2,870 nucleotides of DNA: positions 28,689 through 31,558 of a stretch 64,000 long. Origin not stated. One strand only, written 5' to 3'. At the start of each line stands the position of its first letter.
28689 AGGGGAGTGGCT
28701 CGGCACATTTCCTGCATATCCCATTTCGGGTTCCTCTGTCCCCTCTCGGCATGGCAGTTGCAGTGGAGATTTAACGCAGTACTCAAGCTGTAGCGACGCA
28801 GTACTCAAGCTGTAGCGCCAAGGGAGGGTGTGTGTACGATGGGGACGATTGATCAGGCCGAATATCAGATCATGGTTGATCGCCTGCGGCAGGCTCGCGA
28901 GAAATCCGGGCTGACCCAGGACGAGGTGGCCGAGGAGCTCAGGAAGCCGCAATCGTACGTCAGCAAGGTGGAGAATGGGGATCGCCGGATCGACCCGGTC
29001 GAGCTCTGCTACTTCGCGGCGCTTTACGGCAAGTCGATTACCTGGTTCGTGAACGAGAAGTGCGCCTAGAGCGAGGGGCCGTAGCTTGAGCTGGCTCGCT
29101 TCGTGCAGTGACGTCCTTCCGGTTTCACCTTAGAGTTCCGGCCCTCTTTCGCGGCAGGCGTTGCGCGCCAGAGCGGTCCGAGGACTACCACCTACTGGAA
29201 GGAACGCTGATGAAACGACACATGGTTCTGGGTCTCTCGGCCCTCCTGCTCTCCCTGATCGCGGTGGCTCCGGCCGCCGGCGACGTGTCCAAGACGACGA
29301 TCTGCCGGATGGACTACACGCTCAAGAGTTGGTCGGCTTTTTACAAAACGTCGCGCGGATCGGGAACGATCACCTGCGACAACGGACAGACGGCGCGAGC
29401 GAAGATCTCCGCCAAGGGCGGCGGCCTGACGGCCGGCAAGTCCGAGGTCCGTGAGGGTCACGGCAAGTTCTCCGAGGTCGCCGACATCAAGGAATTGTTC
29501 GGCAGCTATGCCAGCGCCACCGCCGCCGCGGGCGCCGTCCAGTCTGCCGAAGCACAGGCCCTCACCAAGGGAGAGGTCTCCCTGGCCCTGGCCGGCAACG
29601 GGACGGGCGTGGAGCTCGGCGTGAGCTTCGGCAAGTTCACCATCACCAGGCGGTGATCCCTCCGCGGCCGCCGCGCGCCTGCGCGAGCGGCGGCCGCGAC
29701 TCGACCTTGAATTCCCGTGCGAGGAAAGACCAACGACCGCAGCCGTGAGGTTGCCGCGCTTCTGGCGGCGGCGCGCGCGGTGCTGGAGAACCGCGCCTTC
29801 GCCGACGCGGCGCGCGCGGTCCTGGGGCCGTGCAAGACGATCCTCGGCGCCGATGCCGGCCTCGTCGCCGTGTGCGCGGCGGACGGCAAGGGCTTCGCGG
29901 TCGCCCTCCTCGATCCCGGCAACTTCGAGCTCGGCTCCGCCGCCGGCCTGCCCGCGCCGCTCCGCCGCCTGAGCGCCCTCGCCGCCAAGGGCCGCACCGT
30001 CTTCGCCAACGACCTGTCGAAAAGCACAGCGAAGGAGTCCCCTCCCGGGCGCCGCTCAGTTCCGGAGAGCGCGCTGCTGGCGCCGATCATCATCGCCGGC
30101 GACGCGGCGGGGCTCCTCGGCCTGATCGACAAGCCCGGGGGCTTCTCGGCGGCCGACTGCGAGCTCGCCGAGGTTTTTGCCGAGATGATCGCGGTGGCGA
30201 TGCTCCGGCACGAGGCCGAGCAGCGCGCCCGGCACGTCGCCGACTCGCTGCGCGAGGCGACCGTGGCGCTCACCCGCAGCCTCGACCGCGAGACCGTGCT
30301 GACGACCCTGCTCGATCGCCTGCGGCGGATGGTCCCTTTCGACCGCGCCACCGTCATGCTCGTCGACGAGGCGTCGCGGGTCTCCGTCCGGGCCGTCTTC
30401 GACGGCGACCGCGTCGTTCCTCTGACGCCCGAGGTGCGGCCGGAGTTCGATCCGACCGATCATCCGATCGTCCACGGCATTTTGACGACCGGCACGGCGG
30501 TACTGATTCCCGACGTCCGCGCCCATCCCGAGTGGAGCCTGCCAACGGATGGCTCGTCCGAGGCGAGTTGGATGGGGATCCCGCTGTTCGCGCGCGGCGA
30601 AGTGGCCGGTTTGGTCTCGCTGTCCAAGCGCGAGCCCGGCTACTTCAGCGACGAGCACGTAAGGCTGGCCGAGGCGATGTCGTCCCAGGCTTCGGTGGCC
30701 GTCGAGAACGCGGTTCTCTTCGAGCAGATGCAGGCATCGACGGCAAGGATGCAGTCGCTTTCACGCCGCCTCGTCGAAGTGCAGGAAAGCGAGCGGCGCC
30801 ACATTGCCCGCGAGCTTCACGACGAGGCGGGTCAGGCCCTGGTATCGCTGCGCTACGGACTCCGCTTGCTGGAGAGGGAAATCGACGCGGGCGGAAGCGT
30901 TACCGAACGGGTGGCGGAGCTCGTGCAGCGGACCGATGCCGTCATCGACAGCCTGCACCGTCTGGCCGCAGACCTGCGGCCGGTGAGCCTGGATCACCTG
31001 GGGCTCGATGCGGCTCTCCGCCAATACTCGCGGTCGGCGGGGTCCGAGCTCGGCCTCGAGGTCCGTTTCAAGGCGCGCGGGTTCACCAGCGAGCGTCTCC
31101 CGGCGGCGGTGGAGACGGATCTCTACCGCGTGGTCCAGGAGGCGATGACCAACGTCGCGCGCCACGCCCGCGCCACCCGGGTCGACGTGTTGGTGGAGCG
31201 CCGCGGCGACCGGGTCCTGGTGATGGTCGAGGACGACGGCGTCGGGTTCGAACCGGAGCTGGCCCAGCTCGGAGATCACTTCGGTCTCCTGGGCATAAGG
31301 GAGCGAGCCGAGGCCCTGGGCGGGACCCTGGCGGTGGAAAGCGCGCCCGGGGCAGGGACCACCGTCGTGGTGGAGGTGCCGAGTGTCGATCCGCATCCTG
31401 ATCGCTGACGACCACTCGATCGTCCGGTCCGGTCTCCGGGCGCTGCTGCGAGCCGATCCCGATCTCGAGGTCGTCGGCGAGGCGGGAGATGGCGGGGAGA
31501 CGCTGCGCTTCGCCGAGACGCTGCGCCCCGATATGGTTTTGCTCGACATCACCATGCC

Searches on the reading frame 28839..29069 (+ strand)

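Call 56: search_protein_families(library=pfam, max_evalue=0.001, proteins=[window:28839-29069:+])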
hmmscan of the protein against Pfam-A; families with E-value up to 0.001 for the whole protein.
window:28839-29069:+ (76 aa): 4 families
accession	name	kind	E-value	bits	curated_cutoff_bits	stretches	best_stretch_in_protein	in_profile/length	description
PF01381.28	HTH_3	-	8.7e-14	51.7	23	1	16-70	1-55/55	Helix-turn-helix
PF13560.12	HTH_31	-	1e-12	48.6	27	1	14-64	4-55/64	Helix-turn-helix domain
PF12844.13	HTH_19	-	1.1e-07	32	30.2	1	15-72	3-60/64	Helix-turn-helix domain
PF13413.12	HTH_25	-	2.9e-06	27.5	24.6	1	15-48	1-34/62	Helix-turn-helix domain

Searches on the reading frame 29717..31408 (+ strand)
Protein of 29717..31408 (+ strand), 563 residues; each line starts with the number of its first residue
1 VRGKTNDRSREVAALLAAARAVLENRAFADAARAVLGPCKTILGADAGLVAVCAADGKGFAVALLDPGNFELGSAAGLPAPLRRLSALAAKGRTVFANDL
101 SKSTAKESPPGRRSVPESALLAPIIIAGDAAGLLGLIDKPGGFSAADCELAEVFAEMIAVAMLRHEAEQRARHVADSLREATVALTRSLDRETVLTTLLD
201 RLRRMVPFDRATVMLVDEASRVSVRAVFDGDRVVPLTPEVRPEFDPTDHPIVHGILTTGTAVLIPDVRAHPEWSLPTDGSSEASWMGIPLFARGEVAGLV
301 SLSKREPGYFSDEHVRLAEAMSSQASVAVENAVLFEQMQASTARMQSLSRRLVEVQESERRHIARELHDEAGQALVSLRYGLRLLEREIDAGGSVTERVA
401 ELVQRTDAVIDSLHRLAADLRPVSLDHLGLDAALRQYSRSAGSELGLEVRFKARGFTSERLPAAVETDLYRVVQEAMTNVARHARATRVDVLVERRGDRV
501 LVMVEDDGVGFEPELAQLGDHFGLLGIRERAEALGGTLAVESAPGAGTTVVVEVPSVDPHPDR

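Call 10: search_protein_families(library=pfam, proteins=[window:29717-31408:+], max_evalue=0.01)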
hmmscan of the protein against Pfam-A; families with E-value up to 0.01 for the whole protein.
window:29717-31408:+ (563 aa): 7 families
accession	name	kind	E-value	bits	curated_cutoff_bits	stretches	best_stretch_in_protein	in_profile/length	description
PF01590.32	GAF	-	4.9e-28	98.7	22.4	2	190-329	1-133/133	GAF domain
PF13185.12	GAF_2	-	8e-27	94.5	28.6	2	189-330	2-136/136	GAF domain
PF02518.31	HATPase_c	-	1.9e-16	60.9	26.4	1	465-556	2-109/111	Histidine kinase-, DNA gyrase B-, and HSP90-like ATPase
PF13492.12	GAF_3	-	2.5e-16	60.7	27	1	193-331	4-129/129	GAF domain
PF07730.19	HisKA_3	-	4.4e-11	43.6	24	1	359-424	1-67/68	Histidine kinase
PF13581.12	HATPase_c_2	-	8.8e-06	26.2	27.4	1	455-517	17-85/127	Histidine kinase-like ATPase domain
PF15714.11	SpoVT_C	-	0.0022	18.5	27.5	0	115-159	78-124/128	Stage V sporulation protein T C-terminal, transcription factor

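Call 25: search_solved_structures(query=window:29717-31408:+, max_evalue=0.00001, show_alignments=2)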
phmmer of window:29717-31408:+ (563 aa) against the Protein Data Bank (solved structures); distinct sequences matched with E-value up to 0.00001: 13.
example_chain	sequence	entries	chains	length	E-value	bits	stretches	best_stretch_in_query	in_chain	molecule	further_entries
4gt8_A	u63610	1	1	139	1.7e-14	56.5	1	459-555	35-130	Sensor protein vraS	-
7ssj_A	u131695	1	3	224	5.4e-12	48.3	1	340-552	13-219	Sensor histidine kinase DesK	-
3gig_A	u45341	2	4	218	8e-12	47.7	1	344-552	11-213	Sensor histidine kinase desK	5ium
3ehf_A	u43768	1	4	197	1e-10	44.1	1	357-552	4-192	Sensor kinase (YocF protein)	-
3gie_A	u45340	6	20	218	1.1e-10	44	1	344-552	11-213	Sensor histidine kinase desK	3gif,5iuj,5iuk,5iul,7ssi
3ehh_A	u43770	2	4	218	7.5e-10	41.2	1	344-552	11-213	Sensor kinase (YocF protein)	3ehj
8sbm_A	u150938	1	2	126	2.7e-08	36.1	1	445-551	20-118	GAF domain-containing protein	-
3zxq_A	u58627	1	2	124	6.3e-08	34.8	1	470-550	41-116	HYPOXIA SENSOR HISTIDINE KINASE RESPONSE REGULATOR DOST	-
3ehg_A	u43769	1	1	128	7.2e-08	34.6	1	466-552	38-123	Sensor kinase (YocF protein)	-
3zxo_A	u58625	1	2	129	9.8e-08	34.2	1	431-551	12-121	REDOX SENSOR HISTIDINE KINASE RESPONSE REGULATOR DEVS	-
1mc0_A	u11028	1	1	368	3.8e-07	32.3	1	71-351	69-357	3',5'-cyclic nucleotide phosphodiesterase 2A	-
3ibj_A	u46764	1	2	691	5.6e-06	28.4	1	158-352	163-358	cGMP-dependent 3',5'-cyclic phosphodiesterase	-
9lrn_A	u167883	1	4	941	8.6e-06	27.8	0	158-351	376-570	cGMP-dependent 3',5'-cyclic phosphodiesterase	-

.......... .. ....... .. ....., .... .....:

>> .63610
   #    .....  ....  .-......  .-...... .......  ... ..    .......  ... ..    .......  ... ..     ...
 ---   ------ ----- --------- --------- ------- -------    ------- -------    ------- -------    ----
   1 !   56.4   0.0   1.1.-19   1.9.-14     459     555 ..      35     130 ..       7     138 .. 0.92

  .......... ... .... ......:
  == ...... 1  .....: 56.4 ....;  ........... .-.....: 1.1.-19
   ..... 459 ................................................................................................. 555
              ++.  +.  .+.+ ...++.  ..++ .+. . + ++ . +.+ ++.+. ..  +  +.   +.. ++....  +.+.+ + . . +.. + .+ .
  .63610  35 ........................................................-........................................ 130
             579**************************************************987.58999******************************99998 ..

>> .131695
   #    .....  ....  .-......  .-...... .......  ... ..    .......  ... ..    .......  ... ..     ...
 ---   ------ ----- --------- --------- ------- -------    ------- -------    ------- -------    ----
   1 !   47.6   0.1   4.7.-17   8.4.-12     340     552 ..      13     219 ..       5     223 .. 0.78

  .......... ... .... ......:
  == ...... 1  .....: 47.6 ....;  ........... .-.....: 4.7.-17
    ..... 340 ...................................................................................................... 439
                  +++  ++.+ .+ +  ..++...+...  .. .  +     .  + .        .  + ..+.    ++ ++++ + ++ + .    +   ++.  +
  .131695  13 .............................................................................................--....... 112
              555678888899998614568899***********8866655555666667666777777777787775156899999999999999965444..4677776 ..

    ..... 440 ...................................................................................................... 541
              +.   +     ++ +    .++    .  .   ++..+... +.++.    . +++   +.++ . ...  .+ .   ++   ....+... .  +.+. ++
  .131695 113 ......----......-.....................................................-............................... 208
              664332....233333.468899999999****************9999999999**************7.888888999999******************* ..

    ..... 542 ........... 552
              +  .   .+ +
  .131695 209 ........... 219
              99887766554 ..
